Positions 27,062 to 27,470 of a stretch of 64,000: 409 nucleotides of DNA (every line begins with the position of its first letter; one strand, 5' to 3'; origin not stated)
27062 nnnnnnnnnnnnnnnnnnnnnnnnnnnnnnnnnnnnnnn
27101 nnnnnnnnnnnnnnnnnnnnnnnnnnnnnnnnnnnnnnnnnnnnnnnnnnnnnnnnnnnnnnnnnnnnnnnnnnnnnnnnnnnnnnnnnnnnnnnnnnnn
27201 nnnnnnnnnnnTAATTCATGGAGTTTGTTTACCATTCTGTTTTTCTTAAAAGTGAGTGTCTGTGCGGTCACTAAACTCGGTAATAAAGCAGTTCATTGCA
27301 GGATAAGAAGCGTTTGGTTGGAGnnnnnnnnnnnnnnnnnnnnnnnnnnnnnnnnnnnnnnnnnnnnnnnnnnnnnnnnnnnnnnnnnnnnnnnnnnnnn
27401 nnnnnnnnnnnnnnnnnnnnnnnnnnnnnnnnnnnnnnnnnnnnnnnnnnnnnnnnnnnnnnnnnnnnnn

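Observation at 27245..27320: Diverged fragment resembling the IS256-family element's inner left end, next to the intact copy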

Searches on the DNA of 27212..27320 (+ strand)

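Call 13: search_dna_similar(query=window:27212-27320:+, collection=ecoli_genomes, mode=distant, max_rows=40, rows=spread, max_evalue=0.001)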
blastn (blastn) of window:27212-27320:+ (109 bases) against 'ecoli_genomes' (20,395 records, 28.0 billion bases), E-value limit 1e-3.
Records with a match: 1078; places in all: 1176; records where one place covers at least 80% of the query: 367.
Genomes with a match: 998 of 5426; with a place that covers at least 80% of the query: 367. Places per genome that has any: lowest 1, median 1, highest 5. On chromosomes: 1020 places; on plasmids: 156.
Best place of each record, by identity: >=99% 366; 80-90% 494; 60-80% 218.
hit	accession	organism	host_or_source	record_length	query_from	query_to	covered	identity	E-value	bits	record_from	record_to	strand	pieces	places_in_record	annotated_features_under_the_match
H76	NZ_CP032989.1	Escherichia coli strain W2-5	Jin River water W2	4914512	1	109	100%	100.0%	6e-48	197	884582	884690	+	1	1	transketolase family protein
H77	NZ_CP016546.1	Escherichia coli strain O177:H21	Homo sapiens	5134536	1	109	100%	100.0%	6e-48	197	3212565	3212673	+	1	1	transketolase family protein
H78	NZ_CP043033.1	Escherichia coli strain XDL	Homo sapiens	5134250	1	109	100%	100.0%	6e-48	197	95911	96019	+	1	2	transketolase family protein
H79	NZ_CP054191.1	Escherichia coli strain TH9F11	fish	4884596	1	109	100%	100.0%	6e-48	197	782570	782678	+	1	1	transketolase family protein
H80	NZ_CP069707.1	Escherichia coli strain E41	pig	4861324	1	109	100%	100.0%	6e-48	197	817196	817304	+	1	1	transketolase family protein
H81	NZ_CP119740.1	Escherichia coli strain E94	bovine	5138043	1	109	100%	100.0%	6e-48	197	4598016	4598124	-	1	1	transketolase family protein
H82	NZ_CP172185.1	Escherichia coli strain GF60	chicken meat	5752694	1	109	100%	100.0%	6e-48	197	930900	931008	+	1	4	none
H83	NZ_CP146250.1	Escherichia coli strain L26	chicken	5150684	1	109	100%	100.0%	6e-48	197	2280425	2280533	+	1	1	transketolase family protein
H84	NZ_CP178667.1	Escherichia coli strain VTB96937v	Chicken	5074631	1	109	100%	100.0%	6e-48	197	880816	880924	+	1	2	transketolase family protein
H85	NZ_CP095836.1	Escherichia coli strain EC31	avian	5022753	1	109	100%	100.0%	6e-48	197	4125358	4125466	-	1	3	transketolase family protein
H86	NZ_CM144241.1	Escherichia coli strain DG343-1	chicken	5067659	1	109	100%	100.0%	6e-48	197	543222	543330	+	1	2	transketolase family protein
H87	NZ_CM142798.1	Escherichia coli strain GPEC996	chicken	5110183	1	109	100%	100.0%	6e-48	197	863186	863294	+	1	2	transketolase family protein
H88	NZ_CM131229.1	Escherichia coli strain 1-62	Pig farm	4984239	1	109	100%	100.0%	6e-48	197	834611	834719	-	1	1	transketolase family protein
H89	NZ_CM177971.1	Escherichia coli strain B25FEP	Gallus gallus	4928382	1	109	100%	100.0%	6e-48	197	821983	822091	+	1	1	transketolase family protein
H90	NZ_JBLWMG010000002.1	Escherichia coli strain RMDEC332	Homo sapiens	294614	7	88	75%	71.4%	6e-4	52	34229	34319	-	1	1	none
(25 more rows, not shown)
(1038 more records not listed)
